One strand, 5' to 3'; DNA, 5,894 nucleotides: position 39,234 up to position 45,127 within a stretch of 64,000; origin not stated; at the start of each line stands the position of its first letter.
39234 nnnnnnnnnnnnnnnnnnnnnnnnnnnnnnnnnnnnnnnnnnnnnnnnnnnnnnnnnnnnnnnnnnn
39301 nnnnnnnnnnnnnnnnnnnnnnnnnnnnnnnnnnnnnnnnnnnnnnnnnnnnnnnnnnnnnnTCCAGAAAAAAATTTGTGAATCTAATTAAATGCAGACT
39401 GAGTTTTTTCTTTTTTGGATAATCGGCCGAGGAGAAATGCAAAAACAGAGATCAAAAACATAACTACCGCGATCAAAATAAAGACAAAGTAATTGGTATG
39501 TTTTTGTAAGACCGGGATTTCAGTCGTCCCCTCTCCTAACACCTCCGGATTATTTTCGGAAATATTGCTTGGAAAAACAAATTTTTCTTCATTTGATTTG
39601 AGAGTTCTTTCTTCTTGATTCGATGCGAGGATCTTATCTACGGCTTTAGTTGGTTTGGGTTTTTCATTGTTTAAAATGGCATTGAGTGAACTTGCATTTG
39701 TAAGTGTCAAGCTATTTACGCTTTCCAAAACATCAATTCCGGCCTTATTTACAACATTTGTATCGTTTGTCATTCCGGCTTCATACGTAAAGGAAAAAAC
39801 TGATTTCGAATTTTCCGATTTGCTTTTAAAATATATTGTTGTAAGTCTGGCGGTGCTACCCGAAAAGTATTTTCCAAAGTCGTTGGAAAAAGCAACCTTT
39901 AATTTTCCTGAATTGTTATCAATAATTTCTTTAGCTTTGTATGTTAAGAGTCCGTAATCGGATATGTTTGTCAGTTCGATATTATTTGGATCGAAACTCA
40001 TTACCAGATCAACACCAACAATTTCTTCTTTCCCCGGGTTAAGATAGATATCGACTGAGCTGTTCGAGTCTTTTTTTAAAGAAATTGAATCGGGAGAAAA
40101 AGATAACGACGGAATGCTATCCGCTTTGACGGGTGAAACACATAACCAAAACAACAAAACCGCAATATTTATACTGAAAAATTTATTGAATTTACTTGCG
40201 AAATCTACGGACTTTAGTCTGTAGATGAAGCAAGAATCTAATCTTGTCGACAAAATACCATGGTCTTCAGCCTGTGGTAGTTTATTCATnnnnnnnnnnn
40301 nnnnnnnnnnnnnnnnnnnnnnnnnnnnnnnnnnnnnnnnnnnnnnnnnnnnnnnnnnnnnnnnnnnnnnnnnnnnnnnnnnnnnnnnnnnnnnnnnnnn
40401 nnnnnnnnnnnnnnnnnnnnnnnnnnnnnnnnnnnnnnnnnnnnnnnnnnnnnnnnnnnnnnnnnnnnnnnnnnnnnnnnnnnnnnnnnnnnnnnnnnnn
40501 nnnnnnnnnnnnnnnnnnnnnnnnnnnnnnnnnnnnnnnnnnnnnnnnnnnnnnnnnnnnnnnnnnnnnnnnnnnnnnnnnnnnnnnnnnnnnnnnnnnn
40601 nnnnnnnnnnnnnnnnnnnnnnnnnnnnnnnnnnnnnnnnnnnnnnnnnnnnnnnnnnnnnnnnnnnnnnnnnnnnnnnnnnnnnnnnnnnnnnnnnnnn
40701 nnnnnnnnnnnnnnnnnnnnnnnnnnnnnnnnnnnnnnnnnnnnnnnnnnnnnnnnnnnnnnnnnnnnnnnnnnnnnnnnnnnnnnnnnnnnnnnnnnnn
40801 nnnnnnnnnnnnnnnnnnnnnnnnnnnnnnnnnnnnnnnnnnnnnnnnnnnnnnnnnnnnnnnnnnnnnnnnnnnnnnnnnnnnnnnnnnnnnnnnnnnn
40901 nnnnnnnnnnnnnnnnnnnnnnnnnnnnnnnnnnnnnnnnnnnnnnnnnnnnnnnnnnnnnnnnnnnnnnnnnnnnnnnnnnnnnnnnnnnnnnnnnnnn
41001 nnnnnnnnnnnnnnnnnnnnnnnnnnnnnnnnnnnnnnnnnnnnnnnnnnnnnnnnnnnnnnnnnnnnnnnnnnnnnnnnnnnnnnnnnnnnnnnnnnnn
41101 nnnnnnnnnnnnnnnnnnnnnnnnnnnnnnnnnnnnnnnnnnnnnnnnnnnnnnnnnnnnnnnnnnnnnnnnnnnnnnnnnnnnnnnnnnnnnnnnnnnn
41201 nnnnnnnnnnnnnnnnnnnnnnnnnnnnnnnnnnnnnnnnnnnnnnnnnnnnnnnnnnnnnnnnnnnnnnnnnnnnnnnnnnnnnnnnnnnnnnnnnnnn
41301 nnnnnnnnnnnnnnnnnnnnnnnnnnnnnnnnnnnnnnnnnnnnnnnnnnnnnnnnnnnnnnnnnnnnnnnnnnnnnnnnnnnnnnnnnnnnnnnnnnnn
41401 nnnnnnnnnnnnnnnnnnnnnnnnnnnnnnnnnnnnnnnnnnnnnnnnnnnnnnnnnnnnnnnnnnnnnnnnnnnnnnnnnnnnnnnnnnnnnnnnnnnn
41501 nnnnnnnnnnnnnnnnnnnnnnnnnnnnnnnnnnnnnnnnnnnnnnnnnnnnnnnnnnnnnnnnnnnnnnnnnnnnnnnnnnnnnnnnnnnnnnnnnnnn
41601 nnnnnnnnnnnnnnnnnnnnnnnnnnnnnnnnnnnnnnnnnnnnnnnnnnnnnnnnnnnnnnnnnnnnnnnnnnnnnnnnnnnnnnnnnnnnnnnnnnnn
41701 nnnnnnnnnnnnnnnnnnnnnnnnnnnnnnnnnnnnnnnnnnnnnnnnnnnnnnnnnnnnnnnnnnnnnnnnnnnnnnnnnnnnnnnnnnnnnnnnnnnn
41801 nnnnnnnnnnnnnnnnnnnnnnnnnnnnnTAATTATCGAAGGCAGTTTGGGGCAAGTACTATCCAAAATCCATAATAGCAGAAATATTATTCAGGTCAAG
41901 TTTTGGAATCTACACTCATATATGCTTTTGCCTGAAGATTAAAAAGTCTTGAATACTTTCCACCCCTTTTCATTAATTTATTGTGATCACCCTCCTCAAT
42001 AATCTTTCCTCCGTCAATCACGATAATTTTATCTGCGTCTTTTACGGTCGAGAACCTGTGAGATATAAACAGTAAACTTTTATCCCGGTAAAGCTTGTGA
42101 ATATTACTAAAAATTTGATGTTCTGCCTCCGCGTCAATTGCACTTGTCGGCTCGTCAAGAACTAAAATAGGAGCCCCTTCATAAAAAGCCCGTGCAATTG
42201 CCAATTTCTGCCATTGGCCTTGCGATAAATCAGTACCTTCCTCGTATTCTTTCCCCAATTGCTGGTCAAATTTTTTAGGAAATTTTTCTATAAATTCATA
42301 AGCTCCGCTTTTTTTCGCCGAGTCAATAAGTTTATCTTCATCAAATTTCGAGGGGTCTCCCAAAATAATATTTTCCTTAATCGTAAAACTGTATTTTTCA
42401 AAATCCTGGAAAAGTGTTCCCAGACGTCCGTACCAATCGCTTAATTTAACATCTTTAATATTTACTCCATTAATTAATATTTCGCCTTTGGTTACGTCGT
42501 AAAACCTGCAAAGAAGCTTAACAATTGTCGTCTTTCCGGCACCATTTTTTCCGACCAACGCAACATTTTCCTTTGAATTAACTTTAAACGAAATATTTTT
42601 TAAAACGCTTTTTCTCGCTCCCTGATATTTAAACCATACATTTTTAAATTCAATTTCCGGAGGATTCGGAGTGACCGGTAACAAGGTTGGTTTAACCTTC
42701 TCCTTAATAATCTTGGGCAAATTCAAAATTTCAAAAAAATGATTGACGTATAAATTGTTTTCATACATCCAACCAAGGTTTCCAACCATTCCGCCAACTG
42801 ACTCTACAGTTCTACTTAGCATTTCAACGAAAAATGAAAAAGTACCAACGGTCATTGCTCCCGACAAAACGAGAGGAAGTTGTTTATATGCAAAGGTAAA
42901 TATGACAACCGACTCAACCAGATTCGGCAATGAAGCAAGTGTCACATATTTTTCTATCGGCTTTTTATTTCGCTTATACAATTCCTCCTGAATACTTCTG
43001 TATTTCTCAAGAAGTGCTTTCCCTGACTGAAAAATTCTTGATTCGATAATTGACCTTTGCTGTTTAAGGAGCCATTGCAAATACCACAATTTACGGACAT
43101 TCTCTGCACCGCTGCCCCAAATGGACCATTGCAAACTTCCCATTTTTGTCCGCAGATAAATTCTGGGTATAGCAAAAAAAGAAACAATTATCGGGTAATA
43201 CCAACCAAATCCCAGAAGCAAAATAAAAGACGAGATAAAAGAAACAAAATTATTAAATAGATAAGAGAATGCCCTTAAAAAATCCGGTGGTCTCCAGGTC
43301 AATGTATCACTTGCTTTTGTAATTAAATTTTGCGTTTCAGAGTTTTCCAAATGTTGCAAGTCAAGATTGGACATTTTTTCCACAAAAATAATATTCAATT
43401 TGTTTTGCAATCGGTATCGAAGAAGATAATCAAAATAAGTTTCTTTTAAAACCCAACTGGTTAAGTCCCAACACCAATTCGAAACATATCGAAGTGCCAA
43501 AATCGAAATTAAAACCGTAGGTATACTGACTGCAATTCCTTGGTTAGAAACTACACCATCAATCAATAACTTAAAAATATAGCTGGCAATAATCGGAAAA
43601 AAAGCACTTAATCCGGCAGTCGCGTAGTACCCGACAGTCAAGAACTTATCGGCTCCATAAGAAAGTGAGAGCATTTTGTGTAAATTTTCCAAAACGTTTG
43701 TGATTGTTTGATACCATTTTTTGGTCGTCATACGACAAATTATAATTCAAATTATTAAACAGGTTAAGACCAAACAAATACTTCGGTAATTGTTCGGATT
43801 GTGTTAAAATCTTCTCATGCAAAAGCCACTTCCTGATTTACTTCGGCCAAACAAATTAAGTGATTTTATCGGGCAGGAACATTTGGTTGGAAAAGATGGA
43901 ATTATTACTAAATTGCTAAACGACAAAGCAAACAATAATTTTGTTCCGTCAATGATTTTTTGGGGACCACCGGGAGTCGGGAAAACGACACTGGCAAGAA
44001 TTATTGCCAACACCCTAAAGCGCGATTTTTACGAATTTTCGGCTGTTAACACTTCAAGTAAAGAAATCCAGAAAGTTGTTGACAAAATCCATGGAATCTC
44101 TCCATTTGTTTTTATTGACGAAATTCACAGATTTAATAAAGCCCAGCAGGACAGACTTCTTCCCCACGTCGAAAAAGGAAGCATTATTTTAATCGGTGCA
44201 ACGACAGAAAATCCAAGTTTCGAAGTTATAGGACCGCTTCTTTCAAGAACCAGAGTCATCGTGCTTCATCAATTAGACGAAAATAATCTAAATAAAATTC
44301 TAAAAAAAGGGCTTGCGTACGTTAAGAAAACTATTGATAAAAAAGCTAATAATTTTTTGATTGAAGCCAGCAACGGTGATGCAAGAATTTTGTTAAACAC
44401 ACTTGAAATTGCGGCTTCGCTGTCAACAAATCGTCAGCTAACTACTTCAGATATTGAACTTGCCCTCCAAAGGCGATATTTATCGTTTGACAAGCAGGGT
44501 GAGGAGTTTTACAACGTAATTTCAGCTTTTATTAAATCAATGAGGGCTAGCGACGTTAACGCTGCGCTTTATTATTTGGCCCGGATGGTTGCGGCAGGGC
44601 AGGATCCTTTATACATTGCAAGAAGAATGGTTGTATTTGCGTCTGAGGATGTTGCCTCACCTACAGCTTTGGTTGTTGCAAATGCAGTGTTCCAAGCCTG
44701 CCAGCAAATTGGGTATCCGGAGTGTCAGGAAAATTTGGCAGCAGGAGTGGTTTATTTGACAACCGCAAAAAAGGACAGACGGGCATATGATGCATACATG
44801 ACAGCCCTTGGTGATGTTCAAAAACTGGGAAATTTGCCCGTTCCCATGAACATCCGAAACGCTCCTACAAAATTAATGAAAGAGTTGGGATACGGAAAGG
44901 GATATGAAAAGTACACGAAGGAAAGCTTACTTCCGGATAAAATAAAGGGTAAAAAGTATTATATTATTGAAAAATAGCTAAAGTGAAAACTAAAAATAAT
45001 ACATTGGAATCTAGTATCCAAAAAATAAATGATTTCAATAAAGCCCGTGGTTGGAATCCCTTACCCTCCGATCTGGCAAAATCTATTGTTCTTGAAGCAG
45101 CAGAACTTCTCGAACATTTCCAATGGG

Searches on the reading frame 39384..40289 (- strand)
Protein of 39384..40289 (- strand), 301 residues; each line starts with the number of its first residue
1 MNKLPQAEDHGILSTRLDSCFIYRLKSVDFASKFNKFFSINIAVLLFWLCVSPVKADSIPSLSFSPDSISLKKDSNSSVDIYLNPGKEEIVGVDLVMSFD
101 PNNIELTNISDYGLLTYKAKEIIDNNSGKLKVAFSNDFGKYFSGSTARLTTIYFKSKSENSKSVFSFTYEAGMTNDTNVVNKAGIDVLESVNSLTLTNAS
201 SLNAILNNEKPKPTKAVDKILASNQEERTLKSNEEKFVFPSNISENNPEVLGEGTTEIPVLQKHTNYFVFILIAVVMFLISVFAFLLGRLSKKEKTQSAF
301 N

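Call 24: search_protein_families(library=pfam, proteins=[window:39384-40178:-])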
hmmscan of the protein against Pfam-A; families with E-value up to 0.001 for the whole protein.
window:39384-40178:- (264 aa): 0 families

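Call 63: find_homologous_proteins(query=window:39384-40289:-, max_evalue=0.00001)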
Query window:39384-40289:- (301 aa): 8 proteins with E <= 0.00001 among 1431 candidates.
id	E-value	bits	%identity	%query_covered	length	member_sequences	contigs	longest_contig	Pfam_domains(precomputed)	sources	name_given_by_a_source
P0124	1.0e-184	630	98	100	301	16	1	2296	-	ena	-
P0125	2.1e-163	560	92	95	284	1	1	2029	-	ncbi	ncbi:MAG: hypothetical protein ACD_12C00659G0001, partial [uncultured bacterium]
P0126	1.7e-85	305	63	85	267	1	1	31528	-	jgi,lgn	-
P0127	1.7e-42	164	42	83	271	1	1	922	-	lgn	-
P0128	7.2e-41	158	39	84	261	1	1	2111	-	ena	-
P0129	3.1e-37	147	40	74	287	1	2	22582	-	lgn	-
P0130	8.2e-21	93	36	60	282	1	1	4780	PF00963.25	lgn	-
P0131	1.4e-16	79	34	50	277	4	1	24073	-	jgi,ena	-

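Call 80: list_cluster_members(proteins=[P0121, P0122, P0123, P0124])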
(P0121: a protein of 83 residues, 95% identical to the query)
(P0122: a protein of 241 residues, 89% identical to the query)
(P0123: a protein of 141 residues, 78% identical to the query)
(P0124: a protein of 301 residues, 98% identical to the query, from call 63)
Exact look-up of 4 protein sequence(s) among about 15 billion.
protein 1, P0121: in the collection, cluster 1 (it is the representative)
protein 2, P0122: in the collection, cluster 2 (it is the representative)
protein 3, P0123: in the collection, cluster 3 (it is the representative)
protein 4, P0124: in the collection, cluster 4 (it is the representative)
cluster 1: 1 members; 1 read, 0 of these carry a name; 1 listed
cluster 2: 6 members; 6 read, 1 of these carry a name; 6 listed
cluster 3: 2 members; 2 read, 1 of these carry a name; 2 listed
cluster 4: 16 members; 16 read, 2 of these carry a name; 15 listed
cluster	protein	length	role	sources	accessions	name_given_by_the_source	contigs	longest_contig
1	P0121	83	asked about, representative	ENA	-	-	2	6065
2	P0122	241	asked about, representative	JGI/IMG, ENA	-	-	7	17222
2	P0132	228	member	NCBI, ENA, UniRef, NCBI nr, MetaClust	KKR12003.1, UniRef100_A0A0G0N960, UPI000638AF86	MAG: hypothetical protein UT39_C0001G0058 [Candidatus Woesebacteria bacterium ... | General secretion pathway protein G n=1 Tax=Candidatus Woesebacteria bacterium ... | status=active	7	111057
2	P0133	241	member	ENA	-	-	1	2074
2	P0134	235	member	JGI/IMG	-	-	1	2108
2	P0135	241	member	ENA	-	-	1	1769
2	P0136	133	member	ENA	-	-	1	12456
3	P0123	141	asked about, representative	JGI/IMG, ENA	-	-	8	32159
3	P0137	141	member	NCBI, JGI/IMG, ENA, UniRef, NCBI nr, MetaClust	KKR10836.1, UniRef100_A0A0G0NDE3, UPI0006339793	MAG: hypothetical protein UT39_C0014G0025 [Candidatus Woesebacteria bacterium ... | Uncharacterized protein n=1 Tax=Candidatus Woesebacteria bacterium GW2011_GWA1_39_21 ... | status=active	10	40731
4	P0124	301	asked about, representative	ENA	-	-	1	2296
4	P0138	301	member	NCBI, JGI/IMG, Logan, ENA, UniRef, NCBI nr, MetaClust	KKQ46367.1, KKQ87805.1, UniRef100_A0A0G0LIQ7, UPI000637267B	MAG: hypothetical protein US62_C0001G0010 [Candidatus Woesebacteria bacterium ... | Cohesin domain-containing protein n=2 Tax=Candidatus Woeseibacteriota TaxID=1752722 ... | status=active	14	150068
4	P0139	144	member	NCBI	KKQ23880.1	MAG: hypothetical protein US39_C0022G0001, partial [Microgenomates group bacterium ...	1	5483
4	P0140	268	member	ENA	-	-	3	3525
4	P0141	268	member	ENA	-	-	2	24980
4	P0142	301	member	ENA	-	-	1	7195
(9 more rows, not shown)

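Call 82: find_encoding_contigs(protein=P0141, flank=3000, max_places=3)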
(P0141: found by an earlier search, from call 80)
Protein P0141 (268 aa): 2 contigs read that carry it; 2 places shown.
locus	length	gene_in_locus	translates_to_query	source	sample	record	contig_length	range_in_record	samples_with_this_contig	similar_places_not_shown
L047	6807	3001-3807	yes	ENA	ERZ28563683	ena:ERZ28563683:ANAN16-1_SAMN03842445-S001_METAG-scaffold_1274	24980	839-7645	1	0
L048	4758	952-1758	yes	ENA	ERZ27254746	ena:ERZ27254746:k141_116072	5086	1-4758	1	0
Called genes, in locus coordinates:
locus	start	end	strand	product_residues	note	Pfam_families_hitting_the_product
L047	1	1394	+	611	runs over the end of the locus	PF00005:ABC_tran, PF02463:SMC_N (faint), PF13304:AAA_21 (faint)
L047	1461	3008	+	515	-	PF00963:Cohesin (faint), PF00404:Dockerin_1 (faint)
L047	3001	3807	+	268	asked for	-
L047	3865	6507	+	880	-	PF16586:DUF5060 (faint)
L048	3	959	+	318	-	?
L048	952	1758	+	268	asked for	-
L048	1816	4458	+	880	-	PF16586:DUF5060 (faint)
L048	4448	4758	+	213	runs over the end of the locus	?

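Call 92: find_encoding_contigs(protein=P0136, flank=1500, max_places=3)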
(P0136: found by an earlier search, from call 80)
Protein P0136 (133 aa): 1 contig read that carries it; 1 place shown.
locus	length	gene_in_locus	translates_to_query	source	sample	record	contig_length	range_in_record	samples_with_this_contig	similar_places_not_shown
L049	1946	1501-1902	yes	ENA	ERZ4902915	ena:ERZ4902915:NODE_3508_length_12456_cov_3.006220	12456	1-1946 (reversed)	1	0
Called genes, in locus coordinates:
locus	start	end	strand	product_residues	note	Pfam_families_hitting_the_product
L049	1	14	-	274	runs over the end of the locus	PF13641:Glyco_tranf_2_3, PF00535:Glycos_transf_2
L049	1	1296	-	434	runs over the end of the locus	PF01943:Polysacc_synt, PF13440:Polysacc_synt_3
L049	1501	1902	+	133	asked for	-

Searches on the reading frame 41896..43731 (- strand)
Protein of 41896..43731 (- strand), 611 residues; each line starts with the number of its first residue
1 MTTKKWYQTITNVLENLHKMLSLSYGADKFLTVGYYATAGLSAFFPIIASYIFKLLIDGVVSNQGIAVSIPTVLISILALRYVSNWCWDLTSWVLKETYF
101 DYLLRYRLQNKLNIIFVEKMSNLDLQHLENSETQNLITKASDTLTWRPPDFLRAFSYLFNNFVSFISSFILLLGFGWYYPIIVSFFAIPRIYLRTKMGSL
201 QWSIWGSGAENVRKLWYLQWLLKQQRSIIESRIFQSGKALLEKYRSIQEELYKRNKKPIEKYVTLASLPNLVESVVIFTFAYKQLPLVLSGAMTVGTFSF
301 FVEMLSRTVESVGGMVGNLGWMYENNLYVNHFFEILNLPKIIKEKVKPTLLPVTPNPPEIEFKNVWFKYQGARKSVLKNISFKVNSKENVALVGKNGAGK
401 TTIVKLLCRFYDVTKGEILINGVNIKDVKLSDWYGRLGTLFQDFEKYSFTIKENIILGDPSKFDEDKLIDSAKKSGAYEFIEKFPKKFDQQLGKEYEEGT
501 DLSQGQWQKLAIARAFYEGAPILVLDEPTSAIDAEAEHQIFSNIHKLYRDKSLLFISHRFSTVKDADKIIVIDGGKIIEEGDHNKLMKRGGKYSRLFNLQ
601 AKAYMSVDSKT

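Call 24: search_protein_families(library=pfam, proteins=[window:41896-43731:-])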
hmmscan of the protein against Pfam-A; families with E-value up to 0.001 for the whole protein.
window:41896-43731:- (611 aa): 4 families
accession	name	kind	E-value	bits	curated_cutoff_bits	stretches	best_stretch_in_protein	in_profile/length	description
PF00005.33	ABC_tran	-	1.4e-31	110.3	25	1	377-530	1-137/137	ABC transporter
PF02463.25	SMC_N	-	1.2e-06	28.6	40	0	510-572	149-211/220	RecF/RecN/SMC N terminal domain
PF13304.12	AAA_21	-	1.1e-05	26.1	27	0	391-408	3-20/304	AAA domain, putative AbiEii toxin, Type IV TA system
PF13175.12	AAA_15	-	0.0001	22.5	32.1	1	382-490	17-120/374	AAA ATPase domain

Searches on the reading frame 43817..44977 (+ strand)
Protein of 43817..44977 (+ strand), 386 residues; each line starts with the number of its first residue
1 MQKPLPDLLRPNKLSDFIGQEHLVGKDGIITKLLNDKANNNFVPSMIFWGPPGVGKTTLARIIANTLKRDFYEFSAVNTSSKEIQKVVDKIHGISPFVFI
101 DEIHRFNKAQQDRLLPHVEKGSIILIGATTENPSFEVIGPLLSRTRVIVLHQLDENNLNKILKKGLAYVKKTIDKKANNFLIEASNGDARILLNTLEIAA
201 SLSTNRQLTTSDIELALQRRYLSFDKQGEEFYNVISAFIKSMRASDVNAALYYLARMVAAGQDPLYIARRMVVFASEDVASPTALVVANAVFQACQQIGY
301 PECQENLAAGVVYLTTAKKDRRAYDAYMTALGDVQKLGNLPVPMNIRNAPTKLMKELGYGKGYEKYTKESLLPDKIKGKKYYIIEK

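Call 67: search_protein_families(library=pfam, proteins=[window:43817-44977:+], max_evalue=0.01)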
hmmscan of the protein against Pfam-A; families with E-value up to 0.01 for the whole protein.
window:43817-44977:+ (386 aa): 24 families
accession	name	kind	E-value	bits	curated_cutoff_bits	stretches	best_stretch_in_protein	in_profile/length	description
PF12002.13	MgsA_C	-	1.2e-45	155.9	27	1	245-383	2-149/167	MgsA AAA+ ATPase C terminal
PF16193.11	AAA_assoc_2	-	5.3e-23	81.5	34.3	1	172-243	6-81/81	AAA C-terminal domain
PF00004.35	AAA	-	9.8e-17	62.1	21.2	1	46-148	1-126/131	ATPase family associated with various cellular activities (AAA)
PF05496.18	RuvB_N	-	9.9e-17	61.6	27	1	9-128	1-119/159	Holliday junction DNA helicase RuvB P-loop domain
PF20720.3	nSTAND3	-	1.1e-06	28.8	27.2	1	47-103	21-74/155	Novel STAND NTPase 3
PF00158.32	Sigma54_activat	-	2.6e-06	27.7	20.2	0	97-132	96-131/168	Sigma-54 interaction domain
PF07728.20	AAA_5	-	5.4e-06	26.9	22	1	46-129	2-101/139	AAA domain (dynein-related subfamily)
PF13173.12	AAA_14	-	2.3e-05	24.8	27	1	47-132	6-102/129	AAA domain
PF07724.20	AAA_2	-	3.5e-05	24.3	27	0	45-96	5-56/166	AAA domain (Cdc48 subfamily)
PF13401.12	AAA_22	-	4.2e-05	24.3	27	1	46-79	8-44/130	AAA domain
PF13191.12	AAA_16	-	8.5e-05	23.5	32.6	1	24-70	3-51/167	AAA ATPase domain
PF00910.28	RNA_helicase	-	0.00037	21.4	21.5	1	47-109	2-64/105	RNA helicase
PF24208.1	Beta-tre_PLH30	-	0.001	19.5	27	0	73-128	67-121/130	Endo-acting ulvan lyase beta-trefoil domain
PF01078.27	Mg_chelatase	-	0.0011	18.8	20.3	0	45-73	24-56/207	Magnesium chelatase, subunit ChlI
PF13238.12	AAA_18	-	0.0017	19.2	29.4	1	49-120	4-65/128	AAA domain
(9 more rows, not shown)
